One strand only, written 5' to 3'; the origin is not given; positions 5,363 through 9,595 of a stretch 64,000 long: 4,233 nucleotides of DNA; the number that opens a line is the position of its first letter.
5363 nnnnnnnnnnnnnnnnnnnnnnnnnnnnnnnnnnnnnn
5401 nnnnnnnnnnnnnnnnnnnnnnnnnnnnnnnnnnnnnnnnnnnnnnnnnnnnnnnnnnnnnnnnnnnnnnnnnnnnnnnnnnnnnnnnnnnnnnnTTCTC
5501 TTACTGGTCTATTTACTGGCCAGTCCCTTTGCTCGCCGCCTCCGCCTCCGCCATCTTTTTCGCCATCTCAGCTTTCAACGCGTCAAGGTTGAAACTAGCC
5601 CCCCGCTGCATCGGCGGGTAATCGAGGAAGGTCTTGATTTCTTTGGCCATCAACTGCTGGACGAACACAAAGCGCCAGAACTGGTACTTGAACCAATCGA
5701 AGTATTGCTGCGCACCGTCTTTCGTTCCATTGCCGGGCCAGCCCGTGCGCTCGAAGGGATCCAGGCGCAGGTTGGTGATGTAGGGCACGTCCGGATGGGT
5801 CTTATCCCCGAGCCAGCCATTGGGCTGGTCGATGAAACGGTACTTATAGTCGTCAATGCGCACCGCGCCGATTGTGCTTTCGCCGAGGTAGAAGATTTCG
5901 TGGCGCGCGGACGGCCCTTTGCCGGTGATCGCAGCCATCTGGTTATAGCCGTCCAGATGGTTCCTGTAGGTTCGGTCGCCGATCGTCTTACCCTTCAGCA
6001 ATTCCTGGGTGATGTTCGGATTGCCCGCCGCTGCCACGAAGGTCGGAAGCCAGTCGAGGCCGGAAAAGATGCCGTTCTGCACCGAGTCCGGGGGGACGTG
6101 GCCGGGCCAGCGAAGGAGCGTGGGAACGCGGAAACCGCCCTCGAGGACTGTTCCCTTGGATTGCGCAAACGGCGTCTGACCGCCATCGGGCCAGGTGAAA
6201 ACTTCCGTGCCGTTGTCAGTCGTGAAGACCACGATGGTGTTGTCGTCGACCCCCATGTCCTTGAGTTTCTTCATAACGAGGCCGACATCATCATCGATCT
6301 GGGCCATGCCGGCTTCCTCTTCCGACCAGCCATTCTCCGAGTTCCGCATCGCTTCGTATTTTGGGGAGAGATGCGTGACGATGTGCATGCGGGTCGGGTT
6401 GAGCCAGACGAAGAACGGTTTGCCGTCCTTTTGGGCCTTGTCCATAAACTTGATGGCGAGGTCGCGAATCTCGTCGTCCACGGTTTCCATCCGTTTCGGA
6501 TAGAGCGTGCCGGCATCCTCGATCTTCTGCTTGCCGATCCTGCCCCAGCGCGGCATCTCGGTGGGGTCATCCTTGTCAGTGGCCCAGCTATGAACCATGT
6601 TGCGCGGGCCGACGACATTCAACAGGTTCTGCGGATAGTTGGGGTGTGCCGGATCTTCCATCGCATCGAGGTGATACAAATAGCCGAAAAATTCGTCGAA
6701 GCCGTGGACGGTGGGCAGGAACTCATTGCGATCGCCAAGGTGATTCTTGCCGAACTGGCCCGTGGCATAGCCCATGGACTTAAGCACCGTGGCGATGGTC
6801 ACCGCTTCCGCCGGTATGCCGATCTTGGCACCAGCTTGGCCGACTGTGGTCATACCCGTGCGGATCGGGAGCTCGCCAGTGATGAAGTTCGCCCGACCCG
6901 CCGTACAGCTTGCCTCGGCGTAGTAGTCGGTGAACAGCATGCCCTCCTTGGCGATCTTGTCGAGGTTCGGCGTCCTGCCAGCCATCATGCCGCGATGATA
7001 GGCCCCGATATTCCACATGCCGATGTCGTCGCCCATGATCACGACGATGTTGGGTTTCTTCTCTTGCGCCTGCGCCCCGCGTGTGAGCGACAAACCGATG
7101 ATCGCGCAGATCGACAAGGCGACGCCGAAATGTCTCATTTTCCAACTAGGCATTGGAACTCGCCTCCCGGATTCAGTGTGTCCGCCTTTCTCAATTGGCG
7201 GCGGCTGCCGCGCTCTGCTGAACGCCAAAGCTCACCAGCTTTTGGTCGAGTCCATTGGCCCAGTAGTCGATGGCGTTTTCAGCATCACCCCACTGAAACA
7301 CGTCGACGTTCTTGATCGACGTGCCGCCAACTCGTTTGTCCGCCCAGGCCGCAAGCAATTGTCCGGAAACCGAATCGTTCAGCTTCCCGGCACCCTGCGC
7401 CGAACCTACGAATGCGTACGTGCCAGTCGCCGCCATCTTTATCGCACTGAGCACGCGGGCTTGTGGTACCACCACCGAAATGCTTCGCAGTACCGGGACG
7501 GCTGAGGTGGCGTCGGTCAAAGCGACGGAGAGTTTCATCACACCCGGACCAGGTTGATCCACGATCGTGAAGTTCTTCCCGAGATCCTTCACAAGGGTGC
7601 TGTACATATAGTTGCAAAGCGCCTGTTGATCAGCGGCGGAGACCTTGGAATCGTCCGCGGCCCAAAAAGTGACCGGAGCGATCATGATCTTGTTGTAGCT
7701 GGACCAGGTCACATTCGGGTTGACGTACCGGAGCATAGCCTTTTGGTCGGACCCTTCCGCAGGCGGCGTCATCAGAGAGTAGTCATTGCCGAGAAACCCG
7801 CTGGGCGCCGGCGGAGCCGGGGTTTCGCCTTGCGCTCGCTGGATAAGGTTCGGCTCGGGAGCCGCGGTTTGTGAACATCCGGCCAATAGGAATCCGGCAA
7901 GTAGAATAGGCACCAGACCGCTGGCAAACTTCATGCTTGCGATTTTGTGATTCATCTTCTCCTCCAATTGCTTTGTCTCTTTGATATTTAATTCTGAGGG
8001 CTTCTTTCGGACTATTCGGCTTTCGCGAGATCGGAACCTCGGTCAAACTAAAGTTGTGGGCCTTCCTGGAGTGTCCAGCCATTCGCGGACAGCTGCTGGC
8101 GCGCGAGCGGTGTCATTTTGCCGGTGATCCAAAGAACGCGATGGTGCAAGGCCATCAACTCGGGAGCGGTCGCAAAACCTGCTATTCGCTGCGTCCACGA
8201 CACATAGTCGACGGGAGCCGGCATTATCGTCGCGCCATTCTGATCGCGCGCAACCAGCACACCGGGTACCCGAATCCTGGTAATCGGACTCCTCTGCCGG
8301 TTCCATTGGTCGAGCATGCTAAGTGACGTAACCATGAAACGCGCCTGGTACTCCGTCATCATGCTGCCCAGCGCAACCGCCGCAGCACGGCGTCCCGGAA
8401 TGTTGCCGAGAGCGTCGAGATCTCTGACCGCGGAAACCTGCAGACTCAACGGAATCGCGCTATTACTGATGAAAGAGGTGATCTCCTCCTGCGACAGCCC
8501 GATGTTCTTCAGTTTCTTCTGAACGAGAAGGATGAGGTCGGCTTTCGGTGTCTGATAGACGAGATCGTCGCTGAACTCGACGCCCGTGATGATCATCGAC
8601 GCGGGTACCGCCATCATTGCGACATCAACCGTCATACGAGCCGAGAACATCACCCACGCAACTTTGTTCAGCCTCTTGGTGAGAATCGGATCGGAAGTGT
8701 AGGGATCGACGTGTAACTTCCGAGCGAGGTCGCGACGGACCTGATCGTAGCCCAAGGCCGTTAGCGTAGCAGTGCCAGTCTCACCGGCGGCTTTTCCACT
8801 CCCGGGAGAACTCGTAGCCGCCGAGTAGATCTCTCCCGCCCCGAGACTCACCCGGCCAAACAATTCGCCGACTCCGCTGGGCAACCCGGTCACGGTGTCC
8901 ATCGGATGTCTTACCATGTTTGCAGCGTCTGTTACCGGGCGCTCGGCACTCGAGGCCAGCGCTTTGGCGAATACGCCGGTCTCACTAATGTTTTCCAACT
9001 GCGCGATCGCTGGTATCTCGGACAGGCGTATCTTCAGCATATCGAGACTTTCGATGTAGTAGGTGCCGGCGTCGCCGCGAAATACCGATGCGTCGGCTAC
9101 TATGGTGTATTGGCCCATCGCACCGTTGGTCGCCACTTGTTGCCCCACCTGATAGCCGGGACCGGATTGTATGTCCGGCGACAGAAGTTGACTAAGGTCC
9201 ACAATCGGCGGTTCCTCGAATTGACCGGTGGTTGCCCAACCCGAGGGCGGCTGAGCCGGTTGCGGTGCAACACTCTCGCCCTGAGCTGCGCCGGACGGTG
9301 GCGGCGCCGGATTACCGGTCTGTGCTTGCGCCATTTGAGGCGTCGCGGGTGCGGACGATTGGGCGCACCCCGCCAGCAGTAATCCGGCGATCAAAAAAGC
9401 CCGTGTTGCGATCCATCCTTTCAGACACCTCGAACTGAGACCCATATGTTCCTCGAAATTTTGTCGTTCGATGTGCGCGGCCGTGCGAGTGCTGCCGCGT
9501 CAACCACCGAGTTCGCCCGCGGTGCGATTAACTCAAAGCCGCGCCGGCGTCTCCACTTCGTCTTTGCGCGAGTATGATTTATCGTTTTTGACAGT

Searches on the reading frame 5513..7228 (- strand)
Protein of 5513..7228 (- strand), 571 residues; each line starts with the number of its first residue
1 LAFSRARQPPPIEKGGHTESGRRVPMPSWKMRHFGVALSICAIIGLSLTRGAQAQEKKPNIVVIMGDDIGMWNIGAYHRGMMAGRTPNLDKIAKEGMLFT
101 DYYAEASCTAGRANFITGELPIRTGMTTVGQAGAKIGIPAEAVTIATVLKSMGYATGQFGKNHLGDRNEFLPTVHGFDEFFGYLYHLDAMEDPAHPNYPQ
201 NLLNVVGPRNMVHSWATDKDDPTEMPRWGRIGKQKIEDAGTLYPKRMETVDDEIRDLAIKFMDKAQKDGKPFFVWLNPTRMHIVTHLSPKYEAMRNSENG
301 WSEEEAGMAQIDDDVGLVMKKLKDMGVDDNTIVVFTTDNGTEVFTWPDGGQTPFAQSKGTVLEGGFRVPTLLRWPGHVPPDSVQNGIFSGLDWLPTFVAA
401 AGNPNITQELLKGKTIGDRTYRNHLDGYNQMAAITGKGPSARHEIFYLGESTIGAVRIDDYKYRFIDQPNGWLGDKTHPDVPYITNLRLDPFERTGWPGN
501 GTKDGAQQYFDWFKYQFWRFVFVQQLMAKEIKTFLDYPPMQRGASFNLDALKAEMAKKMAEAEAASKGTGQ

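Call 6: search_protein_families(library=pfam, proteins=[window:5513-7228:-])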
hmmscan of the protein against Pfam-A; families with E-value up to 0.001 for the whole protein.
window:5513-7228:- (571 aa): 2 families
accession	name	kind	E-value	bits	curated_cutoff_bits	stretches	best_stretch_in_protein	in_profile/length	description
PF00884.28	Sulfatase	-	1.6e-51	175.8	25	1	59-402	1-300/301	Sulfatase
PF16347.10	SGSH_C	-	0.00039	21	29.3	1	360-405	10-55/154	N-sulphoglucosamine sulphohydrolase, C-terminal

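Call 55: search_protein_families(library=ncbifam, proteins=[window:5513-7228:-], max_evalue=0.001)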
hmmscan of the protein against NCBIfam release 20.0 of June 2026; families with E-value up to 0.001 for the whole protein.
window:5513-7228:- (571 aa): 5 families
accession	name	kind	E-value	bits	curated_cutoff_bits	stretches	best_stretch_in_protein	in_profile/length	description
NF010322.0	PRK13759.1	equivalog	5e-26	91.2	481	2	54-166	2-109/486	arylsulfatase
TIGR03417.1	chol_sulfatase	equivalog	8.7e-24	84.2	433.45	2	57-179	1-114/500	choline-sulfatase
NF045661.1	HdlasePehA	equivalog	4.7e-10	38.7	900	1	58-155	2-93/506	phosphoric/sulfuric ester hydrolase PehA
NF052527.1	Mn_arylsulf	exception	5.6e-08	32.1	850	1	58-165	1-104/479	manganese-dependent arylsulfatase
NF038282.1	LapC_YejM_PbgA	exception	0.00011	20.6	825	1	245-377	365-478/584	LPS biosynthesis-modulating metalloenzyme YejM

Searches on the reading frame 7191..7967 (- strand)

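Call 6: search_protein_families(library=pfam, proteins=[window:7191-7967:-])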
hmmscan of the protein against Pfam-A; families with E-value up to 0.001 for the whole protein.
window:7191-7967:- (258 aa): 1 family
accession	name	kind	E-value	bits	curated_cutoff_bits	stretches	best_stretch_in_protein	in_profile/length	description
PF11769.13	DUF3313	-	7e-46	156.8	26.1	1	55-238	2-185/187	Protein of unknown function (DUF3313)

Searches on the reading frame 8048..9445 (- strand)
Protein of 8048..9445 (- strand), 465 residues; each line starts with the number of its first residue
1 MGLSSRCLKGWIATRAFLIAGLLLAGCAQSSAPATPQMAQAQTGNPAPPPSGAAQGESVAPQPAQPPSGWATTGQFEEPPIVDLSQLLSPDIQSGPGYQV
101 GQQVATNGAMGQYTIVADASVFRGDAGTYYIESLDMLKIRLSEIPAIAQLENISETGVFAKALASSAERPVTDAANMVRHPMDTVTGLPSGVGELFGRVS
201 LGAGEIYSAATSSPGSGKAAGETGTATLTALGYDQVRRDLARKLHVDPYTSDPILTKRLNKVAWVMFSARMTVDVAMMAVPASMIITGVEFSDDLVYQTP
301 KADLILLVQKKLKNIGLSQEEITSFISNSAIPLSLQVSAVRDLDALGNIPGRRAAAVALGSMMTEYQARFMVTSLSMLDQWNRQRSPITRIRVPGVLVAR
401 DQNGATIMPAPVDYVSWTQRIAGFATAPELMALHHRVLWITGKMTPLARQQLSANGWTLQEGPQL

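Call 6: search_protein_families(library=pfam, proteins=[window:8048-9445:-])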
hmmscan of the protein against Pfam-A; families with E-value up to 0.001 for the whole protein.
window:8048-9445:- (465 aa): 0 families

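Call 10: find_encoding_contigs(protein=window:8048-9445:-, flank=10000, max_places=10)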
Protein window:8048-9445:- (465 aa): no gene with exactly this product is on record in the collection.

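Call 12: find_homologous_proteins(query=window:8048-9445:-)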
Query window:8048-9445:- (465 aa): 586 proteins with E <= 0.001 among 8000 candidates; the best 120 are listed.
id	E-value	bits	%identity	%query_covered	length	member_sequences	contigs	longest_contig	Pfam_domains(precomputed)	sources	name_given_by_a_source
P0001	0.0e+0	1017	100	100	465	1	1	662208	-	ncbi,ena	-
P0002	2.6e-235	799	78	100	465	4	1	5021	-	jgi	jgi:hypothetical protein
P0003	2.7e-223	760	75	100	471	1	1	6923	-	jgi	jgi:hypothetical protein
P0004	1.0e-222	758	75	98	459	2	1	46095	-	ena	-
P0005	1.4e-220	751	74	100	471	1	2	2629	-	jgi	jgi:hypothetical protein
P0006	1.8e-220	750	83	87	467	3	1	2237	-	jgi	jgi:hypothetical protein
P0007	3.8e-220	749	77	98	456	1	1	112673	-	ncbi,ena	-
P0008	1.2e-219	748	74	100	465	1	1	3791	-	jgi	jgi:hypothetical protein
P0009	1.3e-219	748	74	100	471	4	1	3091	-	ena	-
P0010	1.3e-219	748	78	97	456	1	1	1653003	-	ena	-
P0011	2.1e-219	747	74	100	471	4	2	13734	-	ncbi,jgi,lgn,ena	-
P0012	1.3e-218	744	76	99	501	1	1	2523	-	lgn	-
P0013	1.9e-218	744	74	99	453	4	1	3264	-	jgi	jgi:hypothetical protein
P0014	3.6e-218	743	75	99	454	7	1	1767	-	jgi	jgi:hypothetical protein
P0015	4.0e-218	743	83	84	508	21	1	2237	-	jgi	jgi:hypothetical protein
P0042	4.2e-211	719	77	94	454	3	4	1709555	-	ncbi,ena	-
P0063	8.9e-205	699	79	86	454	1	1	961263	-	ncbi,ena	-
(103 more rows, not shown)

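Call 13: find_encoding_contigs(protein=P0001, flank=10000, max_places=4)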
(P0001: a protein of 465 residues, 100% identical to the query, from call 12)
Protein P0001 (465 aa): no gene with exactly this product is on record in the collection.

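Call 14: find_encoding_contigs(protein=P0010, flank=10000, max_places=4)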
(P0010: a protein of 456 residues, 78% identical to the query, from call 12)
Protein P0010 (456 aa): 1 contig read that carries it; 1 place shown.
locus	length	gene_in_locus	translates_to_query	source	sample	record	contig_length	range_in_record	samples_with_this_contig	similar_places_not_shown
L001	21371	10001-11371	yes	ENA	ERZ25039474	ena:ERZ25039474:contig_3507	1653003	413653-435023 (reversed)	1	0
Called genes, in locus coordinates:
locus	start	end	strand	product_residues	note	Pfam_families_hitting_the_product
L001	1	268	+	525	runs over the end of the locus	PF13424:TPR_12 (faint)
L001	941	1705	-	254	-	PF00106:adh_short, PF08659:KR, PF23441:SDR (weak), PF13561:adh_short_C2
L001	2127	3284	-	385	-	PF00296:Bac_luciferase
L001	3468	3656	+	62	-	-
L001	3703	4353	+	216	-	PF00296:Bac_luciferase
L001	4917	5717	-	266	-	PF14366:DUF4410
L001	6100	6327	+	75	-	PF00072:Response_reg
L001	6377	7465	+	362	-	PF13384:HTH_23, PF13518:HTH_28 (weak), PF13551:HTH_29, PF13565:HTH_32, PF13358:DDE_3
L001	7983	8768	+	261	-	PF00512:HisKA, PF02518:HATPase_c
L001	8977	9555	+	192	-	PF00072:Response_reg, PF08281:Sigma70_r4_2 (weak), PF00196:GerE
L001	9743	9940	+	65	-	-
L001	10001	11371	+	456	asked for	-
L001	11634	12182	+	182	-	PF11769:DUF3313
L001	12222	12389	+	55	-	-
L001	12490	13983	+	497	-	PF00884:Sulfatase, PF14707:Sulfatase_C (faint)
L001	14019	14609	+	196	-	-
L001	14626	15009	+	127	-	-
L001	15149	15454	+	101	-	PF02656:DUF202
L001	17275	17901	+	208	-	-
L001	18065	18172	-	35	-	-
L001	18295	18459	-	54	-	-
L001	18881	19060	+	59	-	-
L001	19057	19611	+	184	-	-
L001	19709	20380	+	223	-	PF04403:PqiA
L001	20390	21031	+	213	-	PF04403:PqiA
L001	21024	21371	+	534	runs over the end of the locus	PF02470:MlaD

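Call 15: find_encoding_contigs(protein=P0007, flank=10000, max_places=4)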
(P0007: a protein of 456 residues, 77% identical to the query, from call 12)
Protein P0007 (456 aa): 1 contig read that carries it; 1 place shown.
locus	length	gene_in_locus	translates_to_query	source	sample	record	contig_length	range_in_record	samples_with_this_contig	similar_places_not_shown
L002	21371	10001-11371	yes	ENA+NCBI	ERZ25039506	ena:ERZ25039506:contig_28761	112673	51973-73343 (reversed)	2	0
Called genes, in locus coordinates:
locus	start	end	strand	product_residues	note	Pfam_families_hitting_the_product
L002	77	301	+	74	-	-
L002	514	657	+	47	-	-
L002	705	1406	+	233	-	PF12773:DZR, PF13240:Zn_Ribbon_1 (weak), PF13248:Zn_ribbon_3 (faint), PF24463:DUF7577 (faint), PF13240:Zn_Ribbon_1 (weak), PF00211:Guanylate_cyc (weak)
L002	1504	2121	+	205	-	PF13191:AAA_16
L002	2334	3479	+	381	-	-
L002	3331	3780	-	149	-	PF00106:adh_short, PF08659:KR (weak), PF13561:adh_short_C2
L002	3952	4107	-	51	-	-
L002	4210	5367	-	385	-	PF00296:Bac_luciferase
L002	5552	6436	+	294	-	PF00296:Bac_luciferase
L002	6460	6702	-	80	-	-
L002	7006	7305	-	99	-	-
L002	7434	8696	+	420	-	PF01590:GAF (weak), PF00512:HisKA, PF02518:HATPase_c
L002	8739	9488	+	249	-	PF00072:Response_reg, PF08281:Sigma70_r4_2 (weak), PF00196:GerE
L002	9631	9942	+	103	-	-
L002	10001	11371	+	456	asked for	-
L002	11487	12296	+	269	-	PF11769:DUF3313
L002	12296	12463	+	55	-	-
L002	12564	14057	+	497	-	PF00884:Sulfatase, PF14707:Sulfatase_C (faint)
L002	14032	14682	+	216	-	-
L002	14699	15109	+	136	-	-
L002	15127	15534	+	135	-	PF02656:DUF202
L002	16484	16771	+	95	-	-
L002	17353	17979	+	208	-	-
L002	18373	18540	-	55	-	-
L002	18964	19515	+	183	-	-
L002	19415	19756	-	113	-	-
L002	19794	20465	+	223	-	PF04403:PqiA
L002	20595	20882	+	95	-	PF04403:PqiA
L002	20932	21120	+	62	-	PF04403:PqiA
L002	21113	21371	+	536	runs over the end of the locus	PF02470:MlaD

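Call 32: find_encoding_contigs(protein=P0063, flank=10000, max_places=2)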
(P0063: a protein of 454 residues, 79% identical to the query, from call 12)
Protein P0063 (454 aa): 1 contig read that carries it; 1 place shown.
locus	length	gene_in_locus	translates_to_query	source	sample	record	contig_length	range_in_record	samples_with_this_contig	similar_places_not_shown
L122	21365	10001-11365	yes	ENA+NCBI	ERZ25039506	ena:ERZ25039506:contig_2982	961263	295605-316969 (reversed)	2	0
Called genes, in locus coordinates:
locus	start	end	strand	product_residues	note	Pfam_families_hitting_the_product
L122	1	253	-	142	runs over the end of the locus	-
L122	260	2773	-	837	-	PF00884:Sulfatase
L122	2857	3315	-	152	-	PF07885:Ion_trans_2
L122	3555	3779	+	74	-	-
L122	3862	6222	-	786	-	PF14522:Cytochrome_C7 (faint), PF14537:Cytochrom_c3_2 (faint), PF13435:Cytochrome_C554 (faint), PF13176:TPR_7 (faint), PF00515:TPR_1 (faint), PF09699:Paired_CXXCH_1 (weak), PF23914:TPR_CcmH_CycH (weak), PF14559:TPR_19 (weak), +9 more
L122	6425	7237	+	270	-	PF00072:Response_reg, PF00196:GerE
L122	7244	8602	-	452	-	PF01590:GAF (weak), PF00512:HisKA, PF02518:HATPase_c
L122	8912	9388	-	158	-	-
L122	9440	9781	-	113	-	PF00072:Response_reg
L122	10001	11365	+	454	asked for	-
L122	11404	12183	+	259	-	PF11769:DUF3313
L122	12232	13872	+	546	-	PF00884:Sulfatase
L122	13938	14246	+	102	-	-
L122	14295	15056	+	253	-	-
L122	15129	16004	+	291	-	-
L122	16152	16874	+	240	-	PF14366:DUF4410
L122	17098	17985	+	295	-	PF03349:Toluene_X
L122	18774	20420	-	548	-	-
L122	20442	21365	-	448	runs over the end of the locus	PF12773:DZR, PF13240:Zn_Ribbon_1 (weak), PF13248:Zn_ribbon_3 (faint), PF13240:Zn_Ribbon_1 (weak), PF24463:DUF7577 (weak), PF00211:Guanylate_cyc, PF13191:AAA_16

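Call 33: find_encoding_contigs(protein=P0042, flank=10000, max_places=2)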
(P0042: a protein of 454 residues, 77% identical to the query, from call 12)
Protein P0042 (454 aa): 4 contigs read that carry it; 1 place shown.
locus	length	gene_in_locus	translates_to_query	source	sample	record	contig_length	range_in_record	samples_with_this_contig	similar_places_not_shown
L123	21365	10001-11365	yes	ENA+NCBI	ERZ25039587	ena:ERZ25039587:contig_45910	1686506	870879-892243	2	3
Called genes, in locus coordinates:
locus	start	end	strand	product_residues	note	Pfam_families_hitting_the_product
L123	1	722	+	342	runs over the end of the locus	PF22848:ASD1_dom (faint)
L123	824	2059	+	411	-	PF15780:ASH, PF07610:DUF1573, PF22073:Cep192_D4, PF22544:HYDIN_VesB_CFA65-like_Ig (weak)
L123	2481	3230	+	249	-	PF07885:Ion_trans_2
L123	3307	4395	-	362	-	PF01594:AI-2E_transport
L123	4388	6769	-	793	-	PF07719:TPR_2 (faint), PF13428:TPR_14 (faint), PF13432:TPR_16 (faint), PF13435:Cytochrome_C554 (faint), PF14522:Cytochrome_C7 (faint), PF09699:Paired_CXXCH_1 (weak), PF13414:TPR_11 (faint), PF14559:TPR_19 (weak), +3 more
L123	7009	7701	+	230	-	PF00072:Response_reg, PF00196:GerE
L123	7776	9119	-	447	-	PF01590:GAF (weak), PF00512:HisKA (weak), PF02518:HATPase_c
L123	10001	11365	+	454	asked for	-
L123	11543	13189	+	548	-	PF00884:Sulfatase, PF01663:Phosphodiest (faint)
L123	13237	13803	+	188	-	PF00691:OmpA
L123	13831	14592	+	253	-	-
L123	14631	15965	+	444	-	PF03349:Toluene_X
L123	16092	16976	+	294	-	-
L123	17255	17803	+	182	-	-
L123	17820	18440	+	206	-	PF02245:Pur_DNA_glyco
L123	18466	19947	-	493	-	-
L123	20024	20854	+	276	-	PF01887:SAM_HAT_N, PF20257:SAM_HAT_C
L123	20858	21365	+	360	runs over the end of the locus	PF02163:Peptidase_M50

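Call 36: find_related_loci(query=A2, collection=metagenome_contigs, flank=4000)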
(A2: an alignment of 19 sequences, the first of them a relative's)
Query A2 (465 aa) in metagenome_contigs; peptide patterns used: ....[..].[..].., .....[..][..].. (x = any residue, [..] = any of these).
164 stretches matched a pattern; 158 encode a relative of the query (tblastn E <= 1e-3); the best 80 are kept; 80 distinct loci.
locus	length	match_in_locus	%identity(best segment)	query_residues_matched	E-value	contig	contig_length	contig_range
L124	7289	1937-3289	75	2-462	0e+0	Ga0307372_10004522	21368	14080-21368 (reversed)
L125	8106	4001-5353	75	2-462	0e+0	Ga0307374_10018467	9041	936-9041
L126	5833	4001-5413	74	1-465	0e+0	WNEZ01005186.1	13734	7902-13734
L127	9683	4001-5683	74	1-465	0e+0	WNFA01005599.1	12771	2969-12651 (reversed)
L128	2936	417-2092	72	1-465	0e+0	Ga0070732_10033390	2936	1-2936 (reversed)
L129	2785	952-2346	72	1-465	0e+0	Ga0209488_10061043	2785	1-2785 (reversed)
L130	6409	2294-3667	73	1-464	0e+0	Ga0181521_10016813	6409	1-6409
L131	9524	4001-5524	76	8-462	0e+0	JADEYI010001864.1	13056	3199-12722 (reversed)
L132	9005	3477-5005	75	6-461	0e+0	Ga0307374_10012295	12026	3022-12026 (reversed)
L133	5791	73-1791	77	1-465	0e+0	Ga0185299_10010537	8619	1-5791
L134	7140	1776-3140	74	1-462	0e+0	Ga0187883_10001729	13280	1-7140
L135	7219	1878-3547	70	1-465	0e+0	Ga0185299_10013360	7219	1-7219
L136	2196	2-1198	81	66-464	0e+0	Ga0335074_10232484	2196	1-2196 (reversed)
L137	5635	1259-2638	71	1-464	0e+0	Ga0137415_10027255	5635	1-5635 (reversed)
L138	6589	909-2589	69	1-465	0e+0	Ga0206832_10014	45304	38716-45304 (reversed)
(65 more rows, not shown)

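Call 55: search_protein_families(library=ncbifam, proteins=[L123:7776-9119:-, window:8048-9445:-], max_evalue=0.001)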
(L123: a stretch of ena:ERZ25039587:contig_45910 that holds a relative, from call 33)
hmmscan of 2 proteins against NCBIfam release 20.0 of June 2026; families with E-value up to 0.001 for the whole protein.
L123:7776-9119:- (447 aa): 77 families (the best 25 are shown)
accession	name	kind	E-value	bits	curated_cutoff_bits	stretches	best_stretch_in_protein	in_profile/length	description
NF041777.1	sens_FixL_Rhizob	equivalog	1.2e-50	172.6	850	1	191-438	238-484/485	sensor protein FixL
NF052574.1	HisKinEspCMyxo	equivalog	1.5e-40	139.1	1200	1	196-441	398-643/785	serine histidine kinase EspC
NF010411.0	PRK13837.1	equivalog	1.1e-38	132.8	647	1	29-442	274-682/828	two-component system VirA-like sensor kinase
NF008468.0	PRK11360.1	equivalog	6.3e-36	123.9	646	1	201-439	382-612/616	two-component system sensor histidine kinase AtoS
NF007688.0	PRK10364.1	equivalog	2e-35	122.4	479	1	203-440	228-456/460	two-component system sensor histidine kinase ZraS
NF040750.1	tetrathio_HK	equivalog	6.5e-27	94.2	750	1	181-418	306-537/555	tetrathionate respiration histidine kinase TtrS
NF052573.1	HisKinEspAMyxo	equivalog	1.5e-26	92.7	1400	1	201-439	370-615/755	serine histidine kinase EspA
TIGR02916.1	PEP_his_kin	equivalog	9.3e-25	87.3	300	1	141-434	408-679/679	XrtA/PEP-CTERM system histidine kinase PrsK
NF008293.1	PRK11073.1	equivalog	1.2e-24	87.2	240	1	211-435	126-347/349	nitrogen regulation protein NR(II)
NF047794.1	HisKinPtgB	equivalog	7.5e-24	84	1000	1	190-417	417-637/656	two-component system sensor histidine kinase PgtB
NF006800.0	PRK09303.1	equivalog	1.4e-23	83.5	342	1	211-438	147-380/383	histidine kinase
TIGR02956.1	TMAO_torS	equivalog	4.1e-23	81.4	676.5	1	201-441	452-688/967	TMAO reductase system sensor histidine kinase/response regulator TorS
NF053867.1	SprKinKinDBac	equivalog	5.2e-23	81.2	775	1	209-437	280-499/500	sporulation kinase KinD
NF046044.1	PnpS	equivalog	1.4e-22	80.3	400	1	204-434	161-390/390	two-component system histidine kinase PnpS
NF047466.1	hybrid_RR_LvrB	exception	2.5e-22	79.6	500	1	205-435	142-376/377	hybrid histidine kinase/response regulator LvrB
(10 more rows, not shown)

window:8048-9445:- (465 aa): 0 families
